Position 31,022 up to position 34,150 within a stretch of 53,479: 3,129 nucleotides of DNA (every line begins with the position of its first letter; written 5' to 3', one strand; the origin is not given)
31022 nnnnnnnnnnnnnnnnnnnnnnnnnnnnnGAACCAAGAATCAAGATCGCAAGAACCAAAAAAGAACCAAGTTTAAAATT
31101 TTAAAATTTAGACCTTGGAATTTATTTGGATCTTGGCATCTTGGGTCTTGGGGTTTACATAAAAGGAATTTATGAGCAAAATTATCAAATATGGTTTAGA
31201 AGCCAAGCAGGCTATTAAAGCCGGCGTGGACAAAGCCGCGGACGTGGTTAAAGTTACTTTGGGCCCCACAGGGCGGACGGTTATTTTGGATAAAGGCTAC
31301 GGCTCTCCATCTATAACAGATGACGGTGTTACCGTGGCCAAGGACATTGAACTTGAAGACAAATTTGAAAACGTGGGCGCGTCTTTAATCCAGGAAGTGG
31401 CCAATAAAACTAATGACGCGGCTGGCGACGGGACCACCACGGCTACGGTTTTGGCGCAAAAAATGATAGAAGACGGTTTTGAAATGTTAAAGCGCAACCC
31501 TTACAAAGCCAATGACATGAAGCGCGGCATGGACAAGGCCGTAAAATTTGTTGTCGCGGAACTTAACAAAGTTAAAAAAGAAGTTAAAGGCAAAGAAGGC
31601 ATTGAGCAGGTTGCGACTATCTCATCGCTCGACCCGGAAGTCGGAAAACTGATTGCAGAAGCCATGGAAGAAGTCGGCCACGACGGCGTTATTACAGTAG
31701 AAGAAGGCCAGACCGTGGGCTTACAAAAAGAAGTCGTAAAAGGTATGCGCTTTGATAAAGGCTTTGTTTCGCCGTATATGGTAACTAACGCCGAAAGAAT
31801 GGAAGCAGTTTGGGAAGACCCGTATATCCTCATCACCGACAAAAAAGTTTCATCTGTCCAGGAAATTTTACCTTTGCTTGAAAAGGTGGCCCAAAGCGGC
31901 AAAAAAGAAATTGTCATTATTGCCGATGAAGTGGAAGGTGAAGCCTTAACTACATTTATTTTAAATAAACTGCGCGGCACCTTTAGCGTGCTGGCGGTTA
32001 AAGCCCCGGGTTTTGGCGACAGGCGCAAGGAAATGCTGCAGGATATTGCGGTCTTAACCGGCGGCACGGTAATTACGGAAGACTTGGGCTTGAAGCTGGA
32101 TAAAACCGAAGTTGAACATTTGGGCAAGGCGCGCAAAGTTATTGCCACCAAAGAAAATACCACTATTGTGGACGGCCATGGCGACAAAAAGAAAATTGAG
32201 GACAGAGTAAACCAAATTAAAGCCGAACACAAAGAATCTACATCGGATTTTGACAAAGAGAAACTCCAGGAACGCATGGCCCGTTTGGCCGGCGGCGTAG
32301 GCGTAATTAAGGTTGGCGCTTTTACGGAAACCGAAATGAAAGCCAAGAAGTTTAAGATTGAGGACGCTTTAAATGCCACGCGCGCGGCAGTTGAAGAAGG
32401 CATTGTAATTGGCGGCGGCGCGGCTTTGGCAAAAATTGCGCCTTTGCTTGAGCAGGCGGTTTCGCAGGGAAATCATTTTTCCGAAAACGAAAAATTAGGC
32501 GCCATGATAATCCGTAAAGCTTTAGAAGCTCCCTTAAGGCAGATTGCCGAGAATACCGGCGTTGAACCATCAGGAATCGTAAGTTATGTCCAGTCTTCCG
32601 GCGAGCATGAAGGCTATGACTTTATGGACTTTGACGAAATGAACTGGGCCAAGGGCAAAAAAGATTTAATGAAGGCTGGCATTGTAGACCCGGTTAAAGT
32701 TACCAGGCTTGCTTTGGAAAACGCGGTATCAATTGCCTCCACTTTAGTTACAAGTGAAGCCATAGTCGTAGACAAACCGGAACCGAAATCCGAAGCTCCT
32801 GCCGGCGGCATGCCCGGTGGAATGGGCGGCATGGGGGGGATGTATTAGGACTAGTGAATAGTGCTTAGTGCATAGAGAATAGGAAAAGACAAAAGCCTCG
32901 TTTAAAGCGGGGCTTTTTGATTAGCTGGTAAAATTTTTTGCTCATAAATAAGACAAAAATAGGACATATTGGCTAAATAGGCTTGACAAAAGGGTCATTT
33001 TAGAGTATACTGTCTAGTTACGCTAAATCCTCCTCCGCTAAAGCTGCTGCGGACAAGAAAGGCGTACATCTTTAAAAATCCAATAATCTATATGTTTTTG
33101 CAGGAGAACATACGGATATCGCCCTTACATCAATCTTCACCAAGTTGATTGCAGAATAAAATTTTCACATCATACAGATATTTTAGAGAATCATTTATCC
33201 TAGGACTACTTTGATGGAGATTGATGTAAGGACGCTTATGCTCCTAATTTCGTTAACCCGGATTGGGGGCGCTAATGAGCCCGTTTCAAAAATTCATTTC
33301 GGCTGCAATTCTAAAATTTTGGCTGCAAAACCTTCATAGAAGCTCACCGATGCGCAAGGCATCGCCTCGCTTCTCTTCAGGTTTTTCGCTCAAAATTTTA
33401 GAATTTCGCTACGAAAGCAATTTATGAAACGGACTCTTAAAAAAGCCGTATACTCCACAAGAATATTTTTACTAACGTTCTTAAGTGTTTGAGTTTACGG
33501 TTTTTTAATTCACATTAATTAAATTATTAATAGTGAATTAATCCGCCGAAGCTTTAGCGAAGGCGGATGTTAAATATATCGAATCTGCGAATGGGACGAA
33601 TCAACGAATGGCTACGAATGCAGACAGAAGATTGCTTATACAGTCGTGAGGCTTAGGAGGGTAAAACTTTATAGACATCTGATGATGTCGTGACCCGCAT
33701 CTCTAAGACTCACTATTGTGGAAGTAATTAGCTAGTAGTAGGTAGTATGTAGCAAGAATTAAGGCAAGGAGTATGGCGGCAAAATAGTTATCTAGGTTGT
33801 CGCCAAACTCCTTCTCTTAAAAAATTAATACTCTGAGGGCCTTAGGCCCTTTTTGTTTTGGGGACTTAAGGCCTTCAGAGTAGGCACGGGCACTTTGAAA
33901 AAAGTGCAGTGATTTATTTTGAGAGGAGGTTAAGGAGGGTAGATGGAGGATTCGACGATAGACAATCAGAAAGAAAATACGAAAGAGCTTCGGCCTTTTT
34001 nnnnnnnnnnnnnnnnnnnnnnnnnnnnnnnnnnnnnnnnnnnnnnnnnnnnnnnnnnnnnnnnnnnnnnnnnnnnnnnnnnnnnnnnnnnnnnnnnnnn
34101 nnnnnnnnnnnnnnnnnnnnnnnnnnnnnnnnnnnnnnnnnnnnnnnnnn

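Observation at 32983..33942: ~0.9-kb ORF-free, promoter-equipped, hairpin-dense region between groEL and the zinc-knuckle gene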

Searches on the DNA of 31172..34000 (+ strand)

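Call 36: search_rna_families(sources=[L083, L100, L110, L095, L091, L130, L125, L114, L086, L120, L126, L115, L111, L004, L108, L092, L105, L003, L006, L008], threshold=gathering)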
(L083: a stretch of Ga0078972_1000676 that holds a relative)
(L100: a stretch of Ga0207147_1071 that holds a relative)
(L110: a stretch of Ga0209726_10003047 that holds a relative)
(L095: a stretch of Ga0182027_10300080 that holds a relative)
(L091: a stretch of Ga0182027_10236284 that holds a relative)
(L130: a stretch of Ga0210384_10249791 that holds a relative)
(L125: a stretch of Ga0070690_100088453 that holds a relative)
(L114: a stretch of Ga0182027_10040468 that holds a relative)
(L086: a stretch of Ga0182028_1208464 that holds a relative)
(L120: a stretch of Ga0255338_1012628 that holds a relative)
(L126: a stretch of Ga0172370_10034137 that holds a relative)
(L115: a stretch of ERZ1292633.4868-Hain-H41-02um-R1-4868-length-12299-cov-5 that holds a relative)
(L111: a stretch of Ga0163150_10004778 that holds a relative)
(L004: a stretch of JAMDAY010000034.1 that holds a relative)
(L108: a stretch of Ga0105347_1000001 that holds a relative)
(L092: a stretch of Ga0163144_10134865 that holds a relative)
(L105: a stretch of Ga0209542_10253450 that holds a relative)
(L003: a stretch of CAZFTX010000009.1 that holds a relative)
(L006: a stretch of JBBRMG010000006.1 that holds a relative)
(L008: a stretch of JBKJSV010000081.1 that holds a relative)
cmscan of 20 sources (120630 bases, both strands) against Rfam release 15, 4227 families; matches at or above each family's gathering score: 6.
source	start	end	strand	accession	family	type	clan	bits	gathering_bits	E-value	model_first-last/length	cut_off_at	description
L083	9339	9409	+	RF00005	tRNA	Gene; tRNA;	CL00001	61.1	29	1.7e-10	1-71/71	no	tRNA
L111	3763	3834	+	RF00005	tRNA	Gene; tRNA;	CL00001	60.6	29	2.4e-10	1-71/71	no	tRNA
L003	8519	8590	+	RF00005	tRNA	Gene; tRNA;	CL00001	60.6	29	2.4e-10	1-71/71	no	tRNA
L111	4766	4869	+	RF00162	SAM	Cis-reg; riboswitch;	CL00012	60.3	44.4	3.3e-11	1-108/108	no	SAM riboswitch aptamer (S box leader)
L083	9508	9613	+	RF00162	SAM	Cis-reg; riboswitch;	CL00012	59.7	44.4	5e-11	1-108/108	no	SAM riboswitch aptamer (S box leader)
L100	10720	10791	+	RF00005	tRNA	Gene; tRNA;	CL00001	58.1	29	1.1e-09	1-71/71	no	tRNA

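Call 51: build_rna_model(alignment_id=A3)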
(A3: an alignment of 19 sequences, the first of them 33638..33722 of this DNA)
Model R1 built from alignment A3 (19 sequences, 94 columns); structure: RNAalifold consensus.
model positions 82; base pairs 20; branch points 0; effective number of sequences 4.88; information 0.692 bits per position. Calibrated on 0.2 Mb of random sequence (short: E-values are rough).
structure used (alignment columns):
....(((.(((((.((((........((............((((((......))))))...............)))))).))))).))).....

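Call 52: search_with_rna_model(model_id=R1, source=window, max_evalue=1)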
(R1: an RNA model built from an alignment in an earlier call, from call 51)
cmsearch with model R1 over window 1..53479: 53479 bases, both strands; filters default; matches with E-value up to 1: 1.
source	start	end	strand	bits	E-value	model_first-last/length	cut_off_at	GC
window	33640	33721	+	75.3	2.7e-20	1-82/82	no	0.45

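Call 53: search_with_rna_model(model_id=R1, sources=[L001, L002, L003, L004, L005, L006, L007, L008, L009, L010, L081, L082, L083, L084, L085, L086, L087, L088, L089, L090, L091, L092, L093, L094, L095, L096, L097, L098, L099, L100, L101, L102, L103, L104, L105, L106, L107, L108, L109, L110, L111, L112, L113, L114, L115, L116, L117, L118, L119, L120, L121, L122, L123, L124, L125, L126, L127, L128, L129, L130, L131, L132, L133], max_evalue=0.1)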
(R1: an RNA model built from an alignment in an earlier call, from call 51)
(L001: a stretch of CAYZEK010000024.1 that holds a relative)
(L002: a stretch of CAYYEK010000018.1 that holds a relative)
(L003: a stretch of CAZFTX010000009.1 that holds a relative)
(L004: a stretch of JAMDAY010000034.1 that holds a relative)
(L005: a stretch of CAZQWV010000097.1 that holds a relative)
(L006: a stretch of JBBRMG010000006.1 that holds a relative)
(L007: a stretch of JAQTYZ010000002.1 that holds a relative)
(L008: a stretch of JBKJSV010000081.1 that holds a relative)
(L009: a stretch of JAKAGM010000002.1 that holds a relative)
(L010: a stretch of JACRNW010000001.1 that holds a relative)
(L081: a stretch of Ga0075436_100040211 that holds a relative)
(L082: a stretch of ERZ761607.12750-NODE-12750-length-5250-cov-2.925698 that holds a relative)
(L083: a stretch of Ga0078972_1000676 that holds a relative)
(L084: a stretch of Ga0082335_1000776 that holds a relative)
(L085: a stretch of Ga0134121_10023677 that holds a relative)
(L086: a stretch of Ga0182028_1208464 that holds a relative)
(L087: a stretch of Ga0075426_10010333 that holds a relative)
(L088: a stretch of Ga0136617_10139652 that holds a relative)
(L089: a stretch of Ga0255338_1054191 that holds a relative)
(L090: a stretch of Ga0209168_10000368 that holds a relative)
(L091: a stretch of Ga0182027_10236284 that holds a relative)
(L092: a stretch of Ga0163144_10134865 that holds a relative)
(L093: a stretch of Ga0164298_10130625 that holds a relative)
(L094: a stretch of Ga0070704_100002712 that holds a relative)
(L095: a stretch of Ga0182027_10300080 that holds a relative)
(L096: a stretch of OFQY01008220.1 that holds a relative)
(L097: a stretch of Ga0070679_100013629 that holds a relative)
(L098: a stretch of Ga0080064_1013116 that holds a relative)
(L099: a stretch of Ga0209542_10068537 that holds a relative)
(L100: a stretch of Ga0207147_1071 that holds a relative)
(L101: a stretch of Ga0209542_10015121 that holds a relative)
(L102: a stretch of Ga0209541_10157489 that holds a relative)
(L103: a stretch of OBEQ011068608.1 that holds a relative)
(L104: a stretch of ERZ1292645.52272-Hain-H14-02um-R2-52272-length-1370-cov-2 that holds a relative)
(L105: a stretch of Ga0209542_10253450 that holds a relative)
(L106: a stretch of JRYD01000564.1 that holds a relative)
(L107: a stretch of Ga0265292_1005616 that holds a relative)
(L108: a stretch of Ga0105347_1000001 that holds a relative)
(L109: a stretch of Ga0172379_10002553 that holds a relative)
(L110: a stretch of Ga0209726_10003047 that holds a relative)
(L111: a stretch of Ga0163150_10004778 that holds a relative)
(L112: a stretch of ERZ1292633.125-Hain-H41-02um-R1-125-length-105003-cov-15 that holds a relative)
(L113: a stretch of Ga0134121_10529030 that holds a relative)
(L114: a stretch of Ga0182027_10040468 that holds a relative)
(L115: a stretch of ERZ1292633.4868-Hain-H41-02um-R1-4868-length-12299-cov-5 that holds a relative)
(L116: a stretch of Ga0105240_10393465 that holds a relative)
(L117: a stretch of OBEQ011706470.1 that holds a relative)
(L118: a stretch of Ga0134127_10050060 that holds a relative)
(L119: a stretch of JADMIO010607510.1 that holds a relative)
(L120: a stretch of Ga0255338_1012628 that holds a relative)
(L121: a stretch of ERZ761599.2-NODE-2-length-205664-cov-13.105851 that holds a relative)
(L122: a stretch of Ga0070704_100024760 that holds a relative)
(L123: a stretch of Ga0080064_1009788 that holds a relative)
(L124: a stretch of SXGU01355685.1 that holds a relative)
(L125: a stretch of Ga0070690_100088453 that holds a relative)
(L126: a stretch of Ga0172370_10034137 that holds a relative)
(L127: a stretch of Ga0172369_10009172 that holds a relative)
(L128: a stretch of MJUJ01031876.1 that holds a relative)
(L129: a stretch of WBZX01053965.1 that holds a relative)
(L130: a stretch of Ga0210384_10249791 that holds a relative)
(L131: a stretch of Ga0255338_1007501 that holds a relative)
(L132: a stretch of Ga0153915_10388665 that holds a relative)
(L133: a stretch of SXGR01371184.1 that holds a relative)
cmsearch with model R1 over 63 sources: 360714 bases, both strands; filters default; matches with E-value up to 0.1: 40.
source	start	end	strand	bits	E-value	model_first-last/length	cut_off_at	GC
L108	647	728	+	89.2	1.2e-23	1-82/82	no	0.41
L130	915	996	+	82.3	1.5e-21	1-82/82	no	0.51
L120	2899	2981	+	78.4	2.2e-20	1-82/82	no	0.51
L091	1502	1585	-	77.8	3.2e-20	1-82/82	no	0.45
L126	2161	2240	+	77.2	4.9e-20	1-82/82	no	0.49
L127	9985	10064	+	77.2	4.9e-20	1-82/82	no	0.49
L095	1223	1306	+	76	1.1e-19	1-82/82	no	0.44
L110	5977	6058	+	75.8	1.3e-19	1-82/82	no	0.5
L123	2820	2901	+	75.8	1.3e-19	1-82/82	no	0.5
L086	372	450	+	74.1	4.4e-19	1-82/82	no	0.51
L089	160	243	-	73.9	4.8e-19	1-82/82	no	0.48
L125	1188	1273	+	70.7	4.4e-18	1-82/82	no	0.48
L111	880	958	+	70.6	4.9e-18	1-82/82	no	0.47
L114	2014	2093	-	69.7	8.8e-18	1-82/82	no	0.5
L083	3357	3441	+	69.7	9e-18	1-82/82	no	0.51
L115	3005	3085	-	65.7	1.4e-16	1-82/82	no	0.47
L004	6274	6352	+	63.6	6.1e-16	1-82/82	no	0.56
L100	7635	7720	+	62.4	1.5e-15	1-82/82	no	0.47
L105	1172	1253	+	61.8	2.1e-15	1-82/82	no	0.46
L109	312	394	-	60.6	5e-15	1-82/82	no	0.42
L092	2161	2240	-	59.9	7.9e-15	1-82/82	no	0.51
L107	6509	6577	+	53.2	8.5e-13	1-72/82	3'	0.51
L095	1221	1304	-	30.2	7.3e-06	1-82/82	no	0.43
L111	878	956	-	29.2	1.5e-05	1-82/82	no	0.48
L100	7633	7718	-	27.1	6.3e-05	1-82/82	no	0.48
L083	3355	3439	-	26.5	9.1e-05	1-82/82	no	0.49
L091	1504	1587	+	25.3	0.00022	1-82/82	no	0.45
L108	645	726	-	25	0.00027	1-82/82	no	0.41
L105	1170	1251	-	24.1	0.00048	1-82/82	no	0.45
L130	913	994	-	24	0.00053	1-82/82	no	0.51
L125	1186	1271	-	23.8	0.00062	1-82/82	no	0.47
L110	5975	6056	-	22.3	0.0017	1-82/82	no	0.5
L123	2818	2899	-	22.3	0.0017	1-82/82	no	0.5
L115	3007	3087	+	22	0.0021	1-82/82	no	0.46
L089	162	245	+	20.2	0.0073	1-82/82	no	0.46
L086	370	448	-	19.7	0.011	1-82/82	no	0.48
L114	2016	2095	+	18.7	0.022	1-82/82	no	0.49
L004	6272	6350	-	16.6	0.088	1-82/82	no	0.56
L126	2159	2238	-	16.5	0.099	1-82/82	no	0.49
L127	9983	10062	-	16.5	0.099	1-82/82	no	0.49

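Call 73: build_rna_model(alignment_id=A6)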
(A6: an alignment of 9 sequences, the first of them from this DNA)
Model R3 built from alignment A6 (9 sequences, 70 columns); structure: RNAalifold consensus.
model positions 66; base pairs 27; branch points 0; effective number of sequences 5.66; information 0.85 bits per position. Calibrated on 0.2 Mb of random sequence (short: E-values are rough).
structure used (alignment columns):
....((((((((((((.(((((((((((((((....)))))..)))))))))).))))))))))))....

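Call 74: search_with_rna_model(model_id=R3, sources=[window, L001, L002, L003, L004, L005, L006, L007, L008, L009, L010, L081, L082, L083, L084, L085, L086, L088, L089, L090, L091, L092, L093, L094, L095, L096, L097, L098, L099, L100, L101, L103, L104, L105, L107, L108, L109, L110, L111, L112, L113, L114, L115, L116, L117, L118, L119, L120, L122, L124, L125, L126, L128, L129, L130, L131, L132, L133], max_evalue=0.01, make_alignment=true)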
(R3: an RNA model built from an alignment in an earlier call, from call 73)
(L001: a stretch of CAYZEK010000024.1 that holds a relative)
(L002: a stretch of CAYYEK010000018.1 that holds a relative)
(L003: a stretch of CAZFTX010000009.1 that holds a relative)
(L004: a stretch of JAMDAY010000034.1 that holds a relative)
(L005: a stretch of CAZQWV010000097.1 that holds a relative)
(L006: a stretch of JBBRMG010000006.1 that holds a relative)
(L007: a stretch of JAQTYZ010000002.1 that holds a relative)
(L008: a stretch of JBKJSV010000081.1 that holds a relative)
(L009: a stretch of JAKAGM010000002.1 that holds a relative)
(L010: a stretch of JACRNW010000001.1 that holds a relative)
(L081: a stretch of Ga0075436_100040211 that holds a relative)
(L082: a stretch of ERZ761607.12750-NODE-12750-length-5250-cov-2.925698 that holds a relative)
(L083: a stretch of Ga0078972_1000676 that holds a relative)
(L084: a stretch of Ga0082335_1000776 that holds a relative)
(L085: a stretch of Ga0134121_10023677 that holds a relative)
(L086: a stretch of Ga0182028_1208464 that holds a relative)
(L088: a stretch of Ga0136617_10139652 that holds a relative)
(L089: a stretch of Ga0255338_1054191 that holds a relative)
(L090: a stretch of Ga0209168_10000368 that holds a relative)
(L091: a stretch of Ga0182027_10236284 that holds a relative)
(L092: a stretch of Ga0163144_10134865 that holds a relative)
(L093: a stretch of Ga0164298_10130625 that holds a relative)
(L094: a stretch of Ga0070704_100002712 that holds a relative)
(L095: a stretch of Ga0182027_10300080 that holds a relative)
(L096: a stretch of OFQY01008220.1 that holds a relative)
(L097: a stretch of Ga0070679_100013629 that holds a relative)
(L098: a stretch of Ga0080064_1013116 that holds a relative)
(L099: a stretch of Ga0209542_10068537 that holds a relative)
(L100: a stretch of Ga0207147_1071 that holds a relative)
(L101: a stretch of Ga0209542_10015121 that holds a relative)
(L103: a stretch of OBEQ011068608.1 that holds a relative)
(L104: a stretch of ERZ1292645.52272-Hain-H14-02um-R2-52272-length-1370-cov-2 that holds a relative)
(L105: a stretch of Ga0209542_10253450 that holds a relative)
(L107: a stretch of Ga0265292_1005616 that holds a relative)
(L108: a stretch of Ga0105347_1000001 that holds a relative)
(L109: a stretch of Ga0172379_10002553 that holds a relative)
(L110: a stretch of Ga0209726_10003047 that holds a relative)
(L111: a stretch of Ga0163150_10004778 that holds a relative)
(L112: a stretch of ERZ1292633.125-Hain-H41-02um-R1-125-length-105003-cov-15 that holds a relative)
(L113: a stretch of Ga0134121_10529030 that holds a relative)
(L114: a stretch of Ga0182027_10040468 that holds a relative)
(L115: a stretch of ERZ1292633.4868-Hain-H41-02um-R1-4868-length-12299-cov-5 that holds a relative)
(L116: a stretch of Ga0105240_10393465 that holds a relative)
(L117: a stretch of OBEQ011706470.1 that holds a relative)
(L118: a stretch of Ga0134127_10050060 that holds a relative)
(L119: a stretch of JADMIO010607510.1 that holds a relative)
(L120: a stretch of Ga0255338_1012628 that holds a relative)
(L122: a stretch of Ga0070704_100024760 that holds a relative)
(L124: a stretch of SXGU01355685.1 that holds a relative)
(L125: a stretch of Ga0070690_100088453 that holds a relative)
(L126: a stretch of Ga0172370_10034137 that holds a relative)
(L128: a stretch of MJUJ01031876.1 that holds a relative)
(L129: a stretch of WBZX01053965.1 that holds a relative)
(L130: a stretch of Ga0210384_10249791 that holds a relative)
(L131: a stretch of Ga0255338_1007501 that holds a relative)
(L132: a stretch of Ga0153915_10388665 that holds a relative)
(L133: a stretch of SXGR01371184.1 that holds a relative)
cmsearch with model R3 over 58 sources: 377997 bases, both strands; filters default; matches with E-value up to 0.01: 23.
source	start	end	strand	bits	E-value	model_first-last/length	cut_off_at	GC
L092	1988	2053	-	73.5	4.4e-17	1-66/66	no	0.45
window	33757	33822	+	73.5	4.5e-17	1-66/66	no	0.39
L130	1058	1123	+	73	6.2e-17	1-66/66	no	0.47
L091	1379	1444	-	72.9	6.3e-17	1-66/66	no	0.52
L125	1475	1542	+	71.8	1.3e-16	1-66/66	no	0.47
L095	1509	1574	+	71.4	1.8e-16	1-66/66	no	0.45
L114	1834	1900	-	70.9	2.4e-16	1-66/66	no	0.52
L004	6446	6511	+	67.6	1.9e-15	1-66/66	no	0.47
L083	3560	3626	+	66.7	3.3e-15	1-66/66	no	0.55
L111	965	1031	+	48.1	4.8e-10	1-66/66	no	0.55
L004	6446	6511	-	47.5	7.4e-10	1-66/66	no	0.47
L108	809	894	+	43.9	7.3e-09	1-66/66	no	0.4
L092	1988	2053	+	43.1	1.2e-08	1-66/66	no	0.45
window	33757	33822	-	42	2.4e-08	1-66/66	no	0.39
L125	1475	1542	-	35.2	1.9e-06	1-66/66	no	0.47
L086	677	737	+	34.4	3.1e-06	1-66/66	no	0.46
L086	677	737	-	34.2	3.5e-06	1-66/66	no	0.46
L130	1058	1123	-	34.1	3.8e-06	1-66/66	no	0.47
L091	1379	1444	+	33.1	7e-06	1-66/66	no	0.52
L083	3560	3626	-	30.7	3.3e-05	1-66/66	no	0.55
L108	809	894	-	26.2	0.00059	1-66/66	no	0.4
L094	1802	1886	-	23.8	0.0028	1-66/66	no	0.42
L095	1509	1574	-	23.5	0.0033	1-66/66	no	0.45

Alignment A7: 23 matches aligned to the model, 110 columns, each read 5' to 3' on its own strand. Consensus structure (alignment columns), stored with it:
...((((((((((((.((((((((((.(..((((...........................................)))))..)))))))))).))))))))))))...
